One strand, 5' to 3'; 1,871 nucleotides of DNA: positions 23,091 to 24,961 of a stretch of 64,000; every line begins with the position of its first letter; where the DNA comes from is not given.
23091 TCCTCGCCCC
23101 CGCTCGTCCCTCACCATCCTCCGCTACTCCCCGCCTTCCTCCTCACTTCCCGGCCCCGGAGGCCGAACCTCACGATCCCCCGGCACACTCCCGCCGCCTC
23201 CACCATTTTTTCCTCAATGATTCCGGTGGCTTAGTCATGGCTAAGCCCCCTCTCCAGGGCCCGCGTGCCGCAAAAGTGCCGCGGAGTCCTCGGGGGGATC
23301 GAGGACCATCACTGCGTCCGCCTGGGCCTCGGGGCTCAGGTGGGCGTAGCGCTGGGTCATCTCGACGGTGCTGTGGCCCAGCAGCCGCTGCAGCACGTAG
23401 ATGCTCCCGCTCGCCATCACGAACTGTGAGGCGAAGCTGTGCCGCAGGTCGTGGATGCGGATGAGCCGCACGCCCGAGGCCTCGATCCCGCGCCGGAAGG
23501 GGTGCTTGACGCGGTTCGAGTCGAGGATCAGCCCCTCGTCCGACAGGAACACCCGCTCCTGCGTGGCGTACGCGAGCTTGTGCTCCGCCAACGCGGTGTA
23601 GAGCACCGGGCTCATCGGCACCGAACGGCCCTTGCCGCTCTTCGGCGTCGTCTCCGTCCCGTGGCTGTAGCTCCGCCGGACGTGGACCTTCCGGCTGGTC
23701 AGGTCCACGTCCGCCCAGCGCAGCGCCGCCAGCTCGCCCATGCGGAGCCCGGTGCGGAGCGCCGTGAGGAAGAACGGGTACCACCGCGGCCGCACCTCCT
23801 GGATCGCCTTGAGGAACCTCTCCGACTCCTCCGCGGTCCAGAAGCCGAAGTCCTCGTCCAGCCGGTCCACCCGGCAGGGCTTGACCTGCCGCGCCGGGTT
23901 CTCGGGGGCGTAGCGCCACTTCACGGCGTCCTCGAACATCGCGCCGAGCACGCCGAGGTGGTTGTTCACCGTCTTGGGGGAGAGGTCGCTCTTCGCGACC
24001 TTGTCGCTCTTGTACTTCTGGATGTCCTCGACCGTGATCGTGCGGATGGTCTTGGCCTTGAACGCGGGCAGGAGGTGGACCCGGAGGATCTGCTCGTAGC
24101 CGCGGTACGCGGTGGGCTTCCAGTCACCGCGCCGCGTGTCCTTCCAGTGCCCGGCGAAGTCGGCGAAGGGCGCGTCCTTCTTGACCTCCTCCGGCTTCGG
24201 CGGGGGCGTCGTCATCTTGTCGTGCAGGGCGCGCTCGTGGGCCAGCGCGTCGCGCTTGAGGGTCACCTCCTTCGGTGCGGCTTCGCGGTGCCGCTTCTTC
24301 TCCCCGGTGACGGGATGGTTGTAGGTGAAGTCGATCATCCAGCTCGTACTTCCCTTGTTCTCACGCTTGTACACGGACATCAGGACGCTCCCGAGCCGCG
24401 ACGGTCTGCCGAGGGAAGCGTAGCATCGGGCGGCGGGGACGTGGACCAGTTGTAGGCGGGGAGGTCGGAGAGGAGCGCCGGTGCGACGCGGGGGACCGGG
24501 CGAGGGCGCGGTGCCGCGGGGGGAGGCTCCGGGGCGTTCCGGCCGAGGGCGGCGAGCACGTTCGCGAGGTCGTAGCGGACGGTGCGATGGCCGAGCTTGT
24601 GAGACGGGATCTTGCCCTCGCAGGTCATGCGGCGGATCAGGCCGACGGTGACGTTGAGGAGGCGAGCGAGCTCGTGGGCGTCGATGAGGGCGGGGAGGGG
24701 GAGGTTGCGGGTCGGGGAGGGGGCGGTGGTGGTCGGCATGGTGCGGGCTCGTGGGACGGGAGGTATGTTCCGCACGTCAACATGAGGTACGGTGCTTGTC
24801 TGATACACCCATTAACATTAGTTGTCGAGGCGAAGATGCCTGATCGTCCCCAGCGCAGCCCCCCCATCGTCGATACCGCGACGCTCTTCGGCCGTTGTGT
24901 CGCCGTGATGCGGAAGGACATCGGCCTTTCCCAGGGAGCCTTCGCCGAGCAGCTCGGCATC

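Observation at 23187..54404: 19-bp tRNA/tmRNA-3'-end-like direct repeats bracket a 31.2-kb integrase-bearing island carrying DISARM, Pycsar and McrBC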

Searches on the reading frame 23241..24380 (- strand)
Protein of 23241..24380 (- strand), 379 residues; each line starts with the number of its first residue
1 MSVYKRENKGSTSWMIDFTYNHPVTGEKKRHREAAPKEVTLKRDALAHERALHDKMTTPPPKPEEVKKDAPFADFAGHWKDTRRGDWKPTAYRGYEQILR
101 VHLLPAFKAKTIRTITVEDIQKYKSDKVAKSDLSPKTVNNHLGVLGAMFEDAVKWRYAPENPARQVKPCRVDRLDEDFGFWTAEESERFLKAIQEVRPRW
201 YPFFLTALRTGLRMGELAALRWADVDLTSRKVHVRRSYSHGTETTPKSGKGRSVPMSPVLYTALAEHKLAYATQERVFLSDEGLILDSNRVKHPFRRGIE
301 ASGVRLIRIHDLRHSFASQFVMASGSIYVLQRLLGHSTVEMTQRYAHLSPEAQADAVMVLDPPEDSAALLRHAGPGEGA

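Call 10: search_protein_families(library=pfam, proteins=[window:23241-24380:-], max_evalue=0.001)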
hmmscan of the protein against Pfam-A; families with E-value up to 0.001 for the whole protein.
window:23241-24380:- (379 aa): 4 families
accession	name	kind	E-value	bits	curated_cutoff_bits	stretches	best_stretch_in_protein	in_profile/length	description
PF00589.27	Phage_integrase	-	1.4e-26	93.8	27.1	1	182-350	4-170/172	Phage integrase family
PF14659.12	Phage_int_SAM_3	-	4.1e-11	43.4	22.6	1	72-124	2-54/58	Phage integrase, N-terminal SAM-like domain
PF24624.1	Int_N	-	3.1e-05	25.1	27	1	111-169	41-99/100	Phage integrase, N-terminal domain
PF22022.2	Phage_int_M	-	8.3e-05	23.2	27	1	72-167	1-94/96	Phage integrase central domain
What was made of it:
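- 23241..24380 (-): int379, the tyrosine integrase of island B. Pfam Phage_integrase 1.4e-26 plus the SAM-like N domain (call 10).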

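Call 23: find_encoding_contigs(protein=window:23241-24380:-, flank=10000, max_places=10)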
Protein window:23241-24380:- (379 aa): 10 contigs read that carry it; 7 places shown.
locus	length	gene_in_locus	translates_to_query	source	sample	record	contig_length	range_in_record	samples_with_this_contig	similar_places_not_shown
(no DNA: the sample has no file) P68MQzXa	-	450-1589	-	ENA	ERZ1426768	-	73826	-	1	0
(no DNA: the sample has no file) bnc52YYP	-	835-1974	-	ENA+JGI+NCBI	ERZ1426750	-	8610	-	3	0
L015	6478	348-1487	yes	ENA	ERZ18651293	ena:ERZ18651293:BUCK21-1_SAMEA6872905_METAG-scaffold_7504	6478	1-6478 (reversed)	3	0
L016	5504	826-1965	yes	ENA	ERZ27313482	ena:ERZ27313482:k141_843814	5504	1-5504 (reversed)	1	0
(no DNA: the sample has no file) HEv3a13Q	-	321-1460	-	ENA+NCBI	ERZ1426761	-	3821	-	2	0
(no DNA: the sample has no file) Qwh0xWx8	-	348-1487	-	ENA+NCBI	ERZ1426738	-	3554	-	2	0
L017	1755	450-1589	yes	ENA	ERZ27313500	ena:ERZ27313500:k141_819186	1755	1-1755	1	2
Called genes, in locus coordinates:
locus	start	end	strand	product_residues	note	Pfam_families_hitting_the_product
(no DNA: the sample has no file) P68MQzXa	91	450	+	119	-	PF12728:HTH_17 (weak)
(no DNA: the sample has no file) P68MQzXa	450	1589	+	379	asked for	PF14659:Phage_int_SAM_3, PF00589:Phage_integrase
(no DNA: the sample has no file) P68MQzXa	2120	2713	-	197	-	-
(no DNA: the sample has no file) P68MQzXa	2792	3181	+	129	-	-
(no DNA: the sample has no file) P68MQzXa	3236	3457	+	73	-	PF00477:LEA_5 (weak)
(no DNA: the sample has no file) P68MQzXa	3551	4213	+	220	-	-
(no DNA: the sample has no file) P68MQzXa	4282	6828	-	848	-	PF00133:tRNA-synt_1, PF09334:tRNA-synt_1g, PF08264:Anticodon_1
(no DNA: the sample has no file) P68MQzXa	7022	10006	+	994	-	-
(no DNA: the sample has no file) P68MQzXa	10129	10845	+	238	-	-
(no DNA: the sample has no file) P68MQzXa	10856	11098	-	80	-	-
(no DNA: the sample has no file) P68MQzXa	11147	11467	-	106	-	-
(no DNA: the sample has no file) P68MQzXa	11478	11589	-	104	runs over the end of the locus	PF00581:Rhodanese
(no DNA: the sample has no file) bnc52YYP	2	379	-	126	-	?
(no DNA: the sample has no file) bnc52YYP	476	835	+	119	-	PF12728:HTH_17 (weak)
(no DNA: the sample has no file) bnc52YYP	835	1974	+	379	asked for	PF14659:Phage_int_SAM_3, PF00589:Phage_integrase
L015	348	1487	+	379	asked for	PF14659:Phage_int_SAM_3, PF00589:Phage_integrase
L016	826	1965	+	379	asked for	PF14659:Phage_int_SAM_3, PF00589:Phage_integrase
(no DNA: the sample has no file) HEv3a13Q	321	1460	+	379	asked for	PF14659:Phage_int_SAM_3, PF00589:Phage_integrase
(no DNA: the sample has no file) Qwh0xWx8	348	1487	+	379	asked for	PF14659:Phage_int_SAM_3, PF00589:Phage_integrase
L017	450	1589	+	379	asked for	PF14659:Phage_int_SAM_3, PF00589:Phage_integrase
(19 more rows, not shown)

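Call 64: search_protein_families(library=phrogs, proteins=[window:23241-24380:-], max_evalue=0.001)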
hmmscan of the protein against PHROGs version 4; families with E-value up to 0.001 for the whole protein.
window:23241-24380:- (379 aa): 8 families
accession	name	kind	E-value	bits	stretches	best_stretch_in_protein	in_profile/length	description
phrog_1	-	integration and excision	1.9e-74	253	1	3-363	114-450/611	integrase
phrog_216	-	integration and excision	3.2e-39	135.8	1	148-362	25-238/301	integrase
phrog_7269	-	integration and excision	2.1e-12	47.8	1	309-357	30-78/89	integrase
phrog_35951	-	unknown function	3.5e-10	41.2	1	295-351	9-65/97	-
phrog_7685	-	integration and excision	7.4e-10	39.8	1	251-360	128-235/240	integrase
phrog_34557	-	integration and excision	2.5e-06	28.4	1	277-351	96-169/183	integrase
phrog_23783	-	integration and excision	2e-05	25.6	1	20-171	20-157/162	integrase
phrog_23271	-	unknown function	8.8e-05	23.4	1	308-348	10-50/67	-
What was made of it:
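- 23241..24380 (-): PHROG 1 integrase 1.9e-74 (call 64).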

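Call 71: search_dna_similar(query=window:23241-24380:-, collection=phages, mode=protein, max_rows=8)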
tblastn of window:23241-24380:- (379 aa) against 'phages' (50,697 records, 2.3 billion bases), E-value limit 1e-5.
Records with a match: 2814; places in all: 2830; records where one place covers at least 80% of the query: 134.
Best place of each record, by identity: <60% 2814.
By first word of the organism name: Streptococcus 518; Mycobacterium 414; Gordonia 185; Escherichia 156; Bacteriophage 137; Pseudomonas 117; Salmonella 107; Klebsiella 96; Arthrobacter 88; Paenibacillus 87; and 111 more.
By host as written in the record: - 302; Mycobacterium smegmatis mc2 155 290; Gordonia terrae 3612 159; Klebsiella pneumoniae 64; Mycobacterium smegmatis mc#155 58; Pseudomonas aeruginosa 39; Paenibacillus larvae 38; Escherichia coli 38; and 966 more.
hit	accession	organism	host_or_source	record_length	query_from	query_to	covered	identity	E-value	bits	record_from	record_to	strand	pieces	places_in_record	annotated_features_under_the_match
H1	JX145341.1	Clostridium phage phiMMP02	Clostridium difficile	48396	1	361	95%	29.8%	3e-24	110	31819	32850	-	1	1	integrase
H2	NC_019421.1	Clostridium phage phiMMP02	Clostridium difficile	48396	1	361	95%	29.8%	3e-24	110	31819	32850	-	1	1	integrase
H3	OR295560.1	Clostridioides phage phiCD508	Clostridioides difficile LCUS 0508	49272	1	361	95%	29.8%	3e-24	110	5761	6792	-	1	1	integrase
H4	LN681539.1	Clostridium phage phiCD505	Clostridium difficile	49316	1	361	95%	29.8%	3e-24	110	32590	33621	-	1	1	putative integrase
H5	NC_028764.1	Clostridium phage phiCD505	Clostridium difficile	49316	1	361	95%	29.8%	3e-24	110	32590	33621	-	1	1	integrase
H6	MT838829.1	Bacteriophage sp.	human fecal samples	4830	1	361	95%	27.9%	1e-28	123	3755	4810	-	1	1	record has no annotation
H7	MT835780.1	Bacteriophage sp.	human fecal samples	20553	7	355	92%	28.8%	7e-29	124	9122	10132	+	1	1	record has no annotation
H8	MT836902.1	Bacteriophage sp.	human fecal samples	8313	1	361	95%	27.8%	2e-30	128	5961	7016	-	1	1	record has no annotation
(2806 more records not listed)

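Call 73: find_related_loci(query=window:23241-24380:-, collection=viral_contigs, flank=3000)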
Query window:23241-24380:- (379 aa) in viral_contigs; peptide patterns used: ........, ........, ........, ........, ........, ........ (x = any residue, [..] = any of these).
15 stretches matched a pattern; 9 encode a relative of the query (tblastn E <= 1e-3); 9 distinct loci.
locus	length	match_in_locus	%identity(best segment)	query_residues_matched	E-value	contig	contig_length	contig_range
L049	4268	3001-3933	35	37-352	4e-42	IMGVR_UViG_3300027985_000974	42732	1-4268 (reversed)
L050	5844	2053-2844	32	102-370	2e-23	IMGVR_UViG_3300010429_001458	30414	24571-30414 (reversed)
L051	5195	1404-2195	32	102-370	2e-23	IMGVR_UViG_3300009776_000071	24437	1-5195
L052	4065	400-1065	28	127-350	1e-16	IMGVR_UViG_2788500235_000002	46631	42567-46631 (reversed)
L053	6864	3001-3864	26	93-349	8e-16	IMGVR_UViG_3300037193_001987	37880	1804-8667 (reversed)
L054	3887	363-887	29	188-362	2e-13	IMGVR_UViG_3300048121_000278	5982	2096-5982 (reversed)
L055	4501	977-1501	27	188-362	6e-12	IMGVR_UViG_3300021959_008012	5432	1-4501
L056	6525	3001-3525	27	188-362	6e-12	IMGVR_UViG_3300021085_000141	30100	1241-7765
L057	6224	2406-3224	24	96-351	1e-7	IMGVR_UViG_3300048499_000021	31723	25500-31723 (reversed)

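Call 74: find_homologous_proteins(query=window:23241-24380:-, max_evalue=1e-40)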
Query window:23241-24380:- (379 aa): 472 proteins with E <= 1e-40 among 7812 candidates; the best 120 are listed.
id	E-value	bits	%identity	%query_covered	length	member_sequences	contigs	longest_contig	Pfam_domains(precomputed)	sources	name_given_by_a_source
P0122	1.8e-239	812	93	100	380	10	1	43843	PF14659.13,PF00589.28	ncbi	-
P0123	3.6e-221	752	87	100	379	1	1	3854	PF14659.13,PF00589.28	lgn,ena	-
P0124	1.9e-204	697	79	100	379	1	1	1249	PF14659.13,PF00589.28,PF24624.2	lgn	-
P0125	1.5e-197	674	78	100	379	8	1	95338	PF14659.13,PF00589.28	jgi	jgi:integrase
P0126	1.1e-194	665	76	100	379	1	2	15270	PF14659.13,PF00589.28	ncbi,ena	-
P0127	4.1e-193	659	76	99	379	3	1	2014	PF14659.13,PF22022.3,PF00589.28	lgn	-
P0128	1.7e-187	641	74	99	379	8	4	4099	PF13495.13,PF14659.13,PF00589.28,PF24624.2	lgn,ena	-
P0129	4.3e-186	636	73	99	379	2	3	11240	PF13495.13,PF14659.13,PF00589.28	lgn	-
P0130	1.1e-180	619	72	100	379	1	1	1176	PF14659.13,PF00589.28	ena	-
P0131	4.8e-162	557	68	99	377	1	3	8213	PF14659.13,PF00589.28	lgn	-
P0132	3.9e-161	554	67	99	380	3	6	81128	PF14659.13,PF00589.28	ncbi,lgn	-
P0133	4.9e-158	544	67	99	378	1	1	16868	PF14659.13,PF00589.28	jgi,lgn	-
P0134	8.4e-158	543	65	100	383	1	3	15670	PF14659.13,PF00589.28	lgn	-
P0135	5.8e-150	517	63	100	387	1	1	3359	PF14659.13,PF00589.28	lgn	-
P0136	3.2e-148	512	62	98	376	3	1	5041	PF14659.13,PF00589.28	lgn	-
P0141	2.9e-135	469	59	98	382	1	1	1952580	PF14659.13,PF00589.28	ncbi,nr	ncbi:MAG: site-specific integrase [Alphaproteobacteria bacterium]|nr:site-specific integrase [Alphap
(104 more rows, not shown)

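Call 75: find_encoding_contigs(protein=P0122, flank=10000, max_places=2)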
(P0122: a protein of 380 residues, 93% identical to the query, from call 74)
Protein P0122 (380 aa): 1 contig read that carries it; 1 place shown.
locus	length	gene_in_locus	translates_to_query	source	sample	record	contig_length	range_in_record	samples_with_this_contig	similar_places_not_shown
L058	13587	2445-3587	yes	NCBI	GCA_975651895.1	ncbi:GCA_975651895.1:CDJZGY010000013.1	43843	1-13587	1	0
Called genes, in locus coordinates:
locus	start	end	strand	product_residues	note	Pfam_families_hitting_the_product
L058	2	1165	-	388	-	?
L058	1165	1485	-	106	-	-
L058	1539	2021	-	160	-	PF13560:HTH_31, PF01381:HTH_3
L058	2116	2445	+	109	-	-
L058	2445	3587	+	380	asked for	PF14659:Phage_int_SAM_3, PF00589:Phage_integrase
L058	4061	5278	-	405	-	PF05977:MFS_3, PF00083:Sugar_tr (weak), PF07690:MFS_1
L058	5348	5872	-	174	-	-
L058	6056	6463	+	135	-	-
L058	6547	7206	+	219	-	-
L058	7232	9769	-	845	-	PF00133:tRNA-synt_1, PF09334:tRNA-synt_1g, PF08264:Anticodon_1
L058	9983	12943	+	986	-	PF13517:FG-GAP_3 (faint), PF01839:FG-GAP (faint), PF25292:Beta-prop_CGLA (faint), PF13360:PQQ_2 (faint)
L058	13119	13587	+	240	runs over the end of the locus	-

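Call 76: find_encoding_contigs(protein=P0125, flank=6000, max_places=2)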
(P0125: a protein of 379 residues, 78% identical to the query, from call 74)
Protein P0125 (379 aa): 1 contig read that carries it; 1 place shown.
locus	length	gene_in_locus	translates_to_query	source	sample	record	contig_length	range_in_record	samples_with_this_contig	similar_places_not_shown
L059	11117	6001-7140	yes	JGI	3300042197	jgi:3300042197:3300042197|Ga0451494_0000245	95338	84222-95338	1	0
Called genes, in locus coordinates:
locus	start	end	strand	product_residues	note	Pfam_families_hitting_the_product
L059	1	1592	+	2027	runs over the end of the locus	PF00270:DEAD, PF27116:YjiV_N, PF00271:Helicase_C, PF09369:MZB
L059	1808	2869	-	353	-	PF22187:DUF6946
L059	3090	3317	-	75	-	-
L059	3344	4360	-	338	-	-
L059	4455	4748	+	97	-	PF12728:HTH_17 (faint)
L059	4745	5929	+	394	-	PF14659:Phage_int_SAM_3, PF00589:Phage_integrase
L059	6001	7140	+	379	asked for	PF14659:Phage_int_SAM_3, PF00589:Phage_integrase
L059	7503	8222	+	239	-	PF02433:FixO (faint), PF13442:Cytochrome_CBB3 (weak), PF00034:Cytochrom_C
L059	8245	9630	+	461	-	PF00115:COX1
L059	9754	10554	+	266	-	PF01078:Mg_chelatase (faint), PF07728:AAA_5, PF08406:CbbQ_C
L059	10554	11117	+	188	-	?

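Call 77: find_encoding_contigs(protein=P0132, flank=6000, max_places=2)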
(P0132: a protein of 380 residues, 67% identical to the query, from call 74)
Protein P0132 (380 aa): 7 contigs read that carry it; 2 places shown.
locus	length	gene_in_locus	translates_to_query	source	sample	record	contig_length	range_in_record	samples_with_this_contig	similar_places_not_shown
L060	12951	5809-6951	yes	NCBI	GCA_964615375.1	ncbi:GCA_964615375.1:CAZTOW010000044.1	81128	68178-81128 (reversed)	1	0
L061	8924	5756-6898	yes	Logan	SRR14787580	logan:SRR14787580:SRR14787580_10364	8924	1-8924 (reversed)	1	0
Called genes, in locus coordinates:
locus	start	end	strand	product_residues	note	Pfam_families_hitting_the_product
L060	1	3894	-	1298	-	?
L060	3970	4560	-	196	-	-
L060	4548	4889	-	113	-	-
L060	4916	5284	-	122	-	PF01381:HTH_3, PF13560:HTH_31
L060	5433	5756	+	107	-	PF12728:HTH_17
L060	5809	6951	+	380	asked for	PF14659:Phage_int_SAM_3, PF00589:Phage_integrase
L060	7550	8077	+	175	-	PF00027:cNMP_binding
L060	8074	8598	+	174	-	PF00027:cNMP_binding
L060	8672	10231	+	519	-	PF00171:Aldedh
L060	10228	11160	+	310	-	PF01565:FAD_binding_4, PF02873:MurB_C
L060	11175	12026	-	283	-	PF20434:BD-FAE, PF00561:Abhydrolase_1, PF07859:Abhydrolase_3, PF12146:Hydrolase_4 (weak), PF12697:Abhydrolase_6, PF20408:Abhydrolase_11 (weak), PF00326:Peptidase_S9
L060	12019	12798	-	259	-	-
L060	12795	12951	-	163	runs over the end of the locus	PF00581:Rhodanese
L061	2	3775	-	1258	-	?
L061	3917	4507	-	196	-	-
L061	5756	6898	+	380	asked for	PF14659:Phage_int_SAM_3, PF00589:Phage_integrase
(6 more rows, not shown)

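Call 78: find_encoding_contigs(protein=P0141, flank=6000, max_places=1)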
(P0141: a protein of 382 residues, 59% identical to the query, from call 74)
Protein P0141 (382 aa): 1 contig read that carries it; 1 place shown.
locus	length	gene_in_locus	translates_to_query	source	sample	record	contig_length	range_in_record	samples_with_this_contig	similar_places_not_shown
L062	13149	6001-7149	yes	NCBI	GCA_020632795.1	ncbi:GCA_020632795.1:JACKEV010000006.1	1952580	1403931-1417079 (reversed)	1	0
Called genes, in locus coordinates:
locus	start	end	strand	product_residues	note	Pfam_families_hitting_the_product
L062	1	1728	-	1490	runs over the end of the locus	PF00176:SNF2-rel_dom, PF00270:DEAD (weak), PF00271:Helicase_C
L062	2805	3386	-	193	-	-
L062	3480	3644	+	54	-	-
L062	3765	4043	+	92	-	PF13391:HNH_2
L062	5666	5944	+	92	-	PF12728:HTH_17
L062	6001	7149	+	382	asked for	PF14659:Phage_int_SAM_3 (weak), PF00589:Phage_integrase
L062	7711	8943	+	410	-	-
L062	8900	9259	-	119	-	-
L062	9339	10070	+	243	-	PF04784:DUF547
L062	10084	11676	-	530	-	PF00171:Aldedh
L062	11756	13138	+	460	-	PF00291:PALP, PF00571:CBS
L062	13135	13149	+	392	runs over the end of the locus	PF01053:Cys_Met_Meta_PP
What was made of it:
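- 24380..24739 (-): Excisionase-like HTH protein (Xis/RDF candidate), 119 aa. The same gene lies next to the int homologues (calls 75-78).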

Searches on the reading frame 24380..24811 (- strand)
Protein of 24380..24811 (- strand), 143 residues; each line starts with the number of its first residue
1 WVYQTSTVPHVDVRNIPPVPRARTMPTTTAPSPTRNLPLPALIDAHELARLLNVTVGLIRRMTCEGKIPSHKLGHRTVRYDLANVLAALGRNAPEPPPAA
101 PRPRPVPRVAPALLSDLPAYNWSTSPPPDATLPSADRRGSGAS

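Call 10: search_protein_families(library=pfam, proteins=[window:24380-24811:-], max_evalue=0.001)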
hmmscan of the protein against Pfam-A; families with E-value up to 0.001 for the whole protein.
window:24380-24811:- (143 aa): 1 family
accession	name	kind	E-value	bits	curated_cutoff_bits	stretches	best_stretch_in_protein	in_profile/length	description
PF12728.13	HTH_17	-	1.9e-05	25.3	27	1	47-89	6-47/51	Helix-turn-helix domain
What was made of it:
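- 24380..24739 (-): Pfam HTH_17 1.9e-5, below the gathering score (call 10).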

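Call 64: search_protein_families(library=phrogs, proteins=[window:24380-24739:-], max_evalue=0.001)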
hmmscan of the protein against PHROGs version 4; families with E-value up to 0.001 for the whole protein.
window:24380-24739:- (119 aa): 2 families
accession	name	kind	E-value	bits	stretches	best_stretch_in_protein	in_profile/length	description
phrog_66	-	integration and excision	8.4e-07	30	1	4-84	79-159/412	excisionase and transcriptional regulator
phrog_57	-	head and packaging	0.00068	20.5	1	19-78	13-72/199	terminase small subunit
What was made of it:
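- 24380..24739 (-): PHROG 66 excisionase 8.4e-7 (call 64).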
